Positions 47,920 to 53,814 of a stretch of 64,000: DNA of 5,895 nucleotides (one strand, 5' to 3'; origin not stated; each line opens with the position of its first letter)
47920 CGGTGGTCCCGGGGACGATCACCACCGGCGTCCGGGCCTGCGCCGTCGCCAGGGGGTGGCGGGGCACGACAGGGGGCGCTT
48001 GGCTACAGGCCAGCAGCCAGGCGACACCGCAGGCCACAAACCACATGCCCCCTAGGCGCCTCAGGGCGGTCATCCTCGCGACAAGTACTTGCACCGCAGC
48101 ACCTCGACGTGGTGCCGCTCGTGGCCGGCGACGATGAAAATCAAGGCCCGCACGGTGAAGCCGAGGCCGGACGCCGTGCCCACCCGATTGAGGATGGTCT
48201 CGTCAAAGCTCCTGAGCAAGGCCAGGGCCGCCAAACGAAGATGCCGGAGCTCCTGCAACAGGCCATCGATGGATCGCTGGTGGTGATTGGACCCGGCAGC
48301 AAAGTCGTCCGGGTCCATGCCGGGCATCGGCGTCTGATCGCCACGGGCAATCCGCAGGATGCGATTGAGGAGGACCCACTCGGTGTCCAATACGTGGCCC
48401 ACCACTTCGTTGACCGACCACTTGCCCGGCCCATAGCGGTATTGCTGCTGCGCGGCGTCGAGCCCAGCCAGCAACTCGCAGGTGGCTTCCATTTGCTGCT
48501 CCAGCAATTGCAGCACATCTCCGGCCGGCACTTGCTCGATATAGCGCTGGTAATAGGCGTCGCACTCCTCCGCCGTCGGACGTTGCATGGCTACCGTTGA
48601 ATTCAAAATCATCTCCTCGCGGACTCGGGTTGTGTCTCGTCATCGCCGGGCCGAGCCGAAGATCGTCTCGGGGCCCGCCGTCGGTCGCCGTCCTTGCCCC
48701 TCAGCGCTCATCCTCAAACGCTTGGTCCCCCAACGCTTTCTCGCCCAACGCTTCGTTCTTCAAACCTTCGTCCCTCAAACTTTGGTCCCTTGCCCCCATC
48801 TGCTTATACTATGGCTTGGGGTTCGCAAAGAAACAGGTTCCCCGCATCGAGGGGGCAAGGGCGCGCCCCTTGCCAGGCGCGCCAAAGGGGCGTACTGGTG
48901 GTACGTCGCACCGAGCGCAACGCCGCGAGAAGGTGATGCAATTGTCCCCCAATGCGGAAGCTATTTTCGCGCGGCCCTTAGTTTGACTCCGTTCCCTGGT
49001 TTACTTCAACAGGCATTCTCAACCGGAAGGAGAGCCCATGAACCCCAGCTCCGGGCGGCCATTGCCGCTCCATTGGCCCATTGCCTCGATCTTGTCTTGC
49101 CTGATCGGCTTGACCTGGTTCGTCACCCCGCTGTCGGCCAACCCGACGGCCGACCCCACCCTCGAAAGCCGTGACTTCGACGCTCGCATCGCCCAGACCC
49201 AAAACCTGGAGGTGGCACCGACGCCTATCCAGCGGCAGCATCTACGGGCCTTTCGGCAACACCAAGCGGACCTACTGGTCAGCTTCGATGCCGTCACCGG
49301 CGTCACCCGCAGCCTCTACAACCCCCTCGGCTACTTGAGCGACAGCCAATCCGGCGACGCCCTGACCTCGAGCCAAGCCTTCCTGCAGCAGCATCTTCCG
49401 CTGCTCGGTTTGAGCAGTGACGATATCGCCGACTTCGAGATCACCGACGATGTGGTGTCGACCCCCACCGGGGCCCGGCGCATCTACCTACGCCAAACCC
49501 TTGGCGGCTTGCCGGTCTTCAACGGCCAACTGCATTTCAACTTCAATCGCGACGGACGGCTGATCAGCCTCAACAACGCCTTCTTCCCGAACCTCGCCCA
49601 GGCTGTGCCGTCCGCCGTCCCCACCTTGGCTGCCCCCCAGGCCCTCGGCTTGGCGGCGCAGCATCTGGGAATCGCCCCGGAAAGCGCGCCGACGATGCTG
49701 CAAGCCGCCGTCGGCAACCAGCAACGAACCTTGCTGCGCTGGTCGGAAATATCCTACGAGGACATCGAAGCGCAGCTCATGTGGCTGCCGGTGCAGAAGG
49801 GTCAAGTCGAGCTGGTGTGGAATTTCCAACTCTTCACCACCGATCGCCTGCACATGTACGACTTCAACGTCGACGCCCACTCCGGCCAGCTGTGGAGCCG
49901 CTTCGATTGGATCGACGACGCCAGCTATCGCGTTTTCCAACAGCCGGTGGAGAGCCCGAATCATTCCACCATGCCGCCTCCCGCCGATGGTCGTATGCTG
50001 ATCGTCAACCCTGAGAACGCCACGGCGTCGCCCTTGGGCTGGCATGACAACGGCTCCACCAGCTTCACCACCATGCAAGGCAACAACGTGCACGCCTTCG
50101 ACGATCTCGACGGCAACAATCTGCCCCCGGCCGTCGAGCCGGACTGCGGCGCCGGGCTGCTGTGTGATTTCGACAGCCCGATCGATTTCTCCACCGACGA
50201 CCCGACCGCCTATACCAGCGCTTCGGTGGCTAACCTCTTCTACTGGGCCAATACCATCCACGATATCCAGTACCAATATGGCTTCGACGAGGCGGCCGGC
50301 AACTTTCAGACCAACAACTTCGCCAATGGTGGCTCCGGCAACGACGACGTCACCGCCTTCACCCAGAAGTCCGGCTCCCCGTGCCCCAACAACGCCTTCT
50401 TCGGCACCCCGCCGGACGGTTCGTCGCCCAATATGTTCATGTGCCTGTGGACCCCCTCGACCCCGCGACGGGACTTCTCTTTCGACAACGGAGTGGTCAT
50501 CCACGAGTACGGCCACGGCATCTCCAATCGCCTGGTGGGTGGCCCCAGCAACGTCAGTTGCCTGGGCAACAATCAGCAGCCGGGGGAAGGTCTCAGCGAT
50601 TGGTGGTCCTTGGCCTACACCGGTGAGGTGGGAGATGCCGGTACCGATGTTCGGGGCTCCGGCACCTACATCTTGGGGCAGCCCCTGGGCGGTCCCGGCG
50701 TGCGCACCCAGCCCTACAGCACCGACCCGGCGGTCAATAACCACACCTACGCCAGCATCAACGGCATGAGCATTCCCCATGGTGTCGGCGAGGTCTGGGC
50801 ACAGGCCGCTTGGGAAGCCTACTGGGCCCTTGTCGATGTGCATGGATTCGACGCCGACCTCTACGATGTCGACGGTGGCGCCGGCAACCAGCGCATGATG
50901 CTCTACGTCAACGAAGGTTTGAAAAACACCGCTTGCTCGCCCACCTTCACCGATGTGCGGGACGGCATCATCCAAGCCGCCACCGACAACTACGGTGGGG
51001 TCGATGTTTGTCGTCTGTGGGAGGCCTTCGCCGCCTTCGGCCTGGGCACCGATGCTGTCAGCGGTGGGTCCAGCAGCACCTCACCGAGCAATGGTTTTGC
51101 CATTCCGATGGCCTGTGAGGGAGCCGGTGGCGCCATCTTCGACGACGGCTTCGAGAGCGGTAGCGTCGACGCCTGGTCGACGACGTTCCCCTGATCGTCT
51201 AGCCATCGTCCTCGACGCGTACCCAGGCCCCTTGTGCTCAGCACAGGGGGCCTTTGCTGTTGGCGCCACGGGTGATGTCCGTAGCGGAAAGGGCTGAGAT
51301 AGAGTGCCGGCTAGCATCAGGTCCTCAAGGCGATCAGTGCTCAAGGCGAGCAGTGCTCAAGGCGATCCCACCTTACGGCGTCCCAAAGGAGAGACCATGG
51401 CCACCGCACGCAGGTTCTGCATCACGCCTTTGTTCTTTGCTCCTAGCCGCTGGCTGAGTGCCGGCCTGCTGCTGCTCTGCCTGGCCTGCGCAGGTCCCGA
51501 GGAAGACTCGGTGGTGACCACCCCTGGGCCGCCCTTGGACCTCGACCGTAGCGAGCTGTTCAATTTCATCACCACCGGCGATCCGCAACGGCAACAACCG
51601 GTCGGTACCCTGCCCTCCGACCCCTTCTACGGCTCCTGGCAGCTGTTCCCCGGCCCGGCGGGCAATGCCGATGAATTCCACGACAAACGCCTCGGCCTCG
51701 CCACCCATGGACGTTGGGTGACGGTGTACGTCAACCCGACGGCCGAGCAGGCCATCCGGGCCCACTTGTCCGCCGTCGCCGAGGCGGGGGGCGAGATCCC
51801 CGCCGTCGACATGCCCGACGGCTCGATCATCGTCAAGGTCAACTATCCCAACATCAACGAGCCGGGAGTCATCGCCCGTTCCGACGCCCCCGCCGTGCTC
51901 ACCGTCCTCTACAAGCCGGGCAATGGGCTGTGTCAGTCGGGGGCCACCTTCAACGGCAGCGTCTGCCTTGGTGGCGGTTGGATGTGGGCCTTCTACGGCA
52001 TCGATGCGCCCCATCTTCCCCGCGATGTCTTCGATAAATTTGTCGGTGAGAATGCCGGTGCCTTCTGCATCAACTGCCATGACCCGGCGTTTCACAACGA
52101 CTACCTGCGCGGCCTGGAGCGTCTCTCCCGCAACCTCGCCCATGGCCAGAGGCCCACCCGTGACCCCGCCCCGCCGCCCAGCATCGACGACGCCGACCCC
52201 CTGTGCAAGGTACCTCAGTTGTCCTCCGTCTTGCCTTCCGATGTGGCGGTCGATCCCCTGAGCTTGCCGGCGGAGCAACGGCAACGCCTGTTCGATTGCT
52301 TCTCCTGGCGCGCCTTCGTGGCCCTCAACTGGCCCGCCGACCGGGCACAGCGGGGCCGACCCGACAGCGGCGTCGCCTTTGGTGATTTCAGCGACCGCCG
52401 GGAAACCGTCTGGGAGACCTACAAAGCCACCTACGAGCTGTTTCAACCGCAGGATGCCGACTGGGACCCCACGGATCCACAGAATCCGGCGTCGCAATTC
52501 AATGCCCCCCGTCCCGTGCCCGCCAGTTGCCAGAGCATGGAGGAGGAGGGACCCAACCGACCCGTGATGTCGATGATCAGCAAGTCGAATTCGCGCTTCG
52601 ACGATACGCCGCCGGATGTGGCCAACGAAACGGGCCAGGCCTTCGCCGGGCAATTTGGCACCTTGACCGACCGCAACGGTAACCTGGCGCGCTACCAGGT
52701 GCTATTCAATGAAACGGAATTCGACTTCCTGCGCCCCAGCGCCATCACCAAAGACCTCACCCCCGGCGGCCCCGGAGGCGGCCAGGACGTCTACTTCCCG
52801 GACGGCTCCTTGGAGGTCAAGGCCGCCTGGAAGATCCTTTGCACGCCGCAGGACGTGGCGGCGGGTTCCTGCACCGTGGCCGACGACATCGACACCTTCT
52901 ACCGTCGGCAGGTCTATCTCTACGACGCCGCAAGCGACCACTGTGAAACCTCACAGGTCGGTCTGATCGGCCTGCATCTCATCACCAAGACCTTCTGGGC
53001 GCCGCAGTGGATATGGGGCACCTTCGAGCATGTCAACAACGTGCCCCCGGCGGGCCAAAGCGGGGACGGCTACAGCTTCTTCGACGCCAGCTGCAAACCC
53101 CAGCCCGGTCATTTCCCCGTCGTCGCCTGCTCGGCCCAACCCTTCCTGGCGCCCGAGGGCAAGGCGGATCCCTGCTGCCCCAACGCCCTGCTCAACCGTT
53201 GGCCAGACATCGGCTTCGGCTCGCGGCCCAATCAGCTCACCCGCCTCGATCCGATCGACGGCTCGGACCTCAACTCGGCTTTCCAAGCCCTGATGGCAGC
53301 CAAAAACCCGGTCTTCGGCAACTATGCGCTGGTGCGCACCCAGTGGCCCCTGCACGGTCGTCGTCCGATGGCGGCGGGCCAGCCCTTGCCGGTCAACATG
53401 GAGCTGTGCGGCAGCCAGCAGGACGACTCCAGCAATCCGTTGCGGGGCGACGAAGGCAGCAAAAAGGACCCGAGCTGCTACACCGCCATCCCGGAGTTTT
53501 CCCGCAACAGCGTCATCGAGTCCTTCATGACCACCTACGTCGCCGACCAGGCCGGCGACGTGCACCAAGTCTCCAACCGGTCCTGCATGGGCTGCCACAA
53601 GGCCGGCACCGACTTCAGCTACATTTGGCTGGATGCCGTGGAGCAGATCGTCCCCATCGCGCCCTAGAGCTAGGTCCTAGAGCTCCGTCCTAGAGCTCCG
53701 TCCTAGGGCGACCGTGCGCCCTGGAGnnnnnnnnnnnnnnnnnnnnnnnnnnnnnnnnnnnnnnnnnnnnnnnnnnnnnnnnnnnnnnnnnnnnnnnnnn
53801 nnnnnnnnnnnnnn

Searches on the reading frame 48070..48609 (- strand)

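Call 78: search_protein_families(library=pfam, proteins=[window:48070-48609:-], max_evalue=0.0001)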
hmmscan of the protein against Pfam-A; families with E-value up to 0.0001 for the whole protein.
window:48070-48609:- (179 aa): 2 families
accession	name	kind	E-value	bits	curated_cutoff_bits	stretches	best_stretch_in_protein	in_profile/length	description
PF12867.12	DinB_2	-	8.9e-21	75.1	24.8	1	36-170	2-127/128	DinB superfamily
PF04978.18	MST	-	2.6e-05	25.1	27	1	33-167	3-136/149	Mycothiol-S-transferase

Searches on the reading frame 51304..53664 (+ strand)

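Call 78: search_protein_families(library=pfam, proteins=[window:51304-53664:+], max_evalue=0.0001)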
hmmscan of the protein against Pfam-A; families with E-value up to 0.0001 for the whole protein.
window:51304-53664:+ (787 aa): 1 family
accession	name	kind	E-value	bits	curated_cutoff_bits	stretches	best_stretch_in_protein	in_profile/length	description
PF16694.10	Cytochrome_P460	-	2e-07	31.9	27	0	138-268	22-123/125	Cytochrome P460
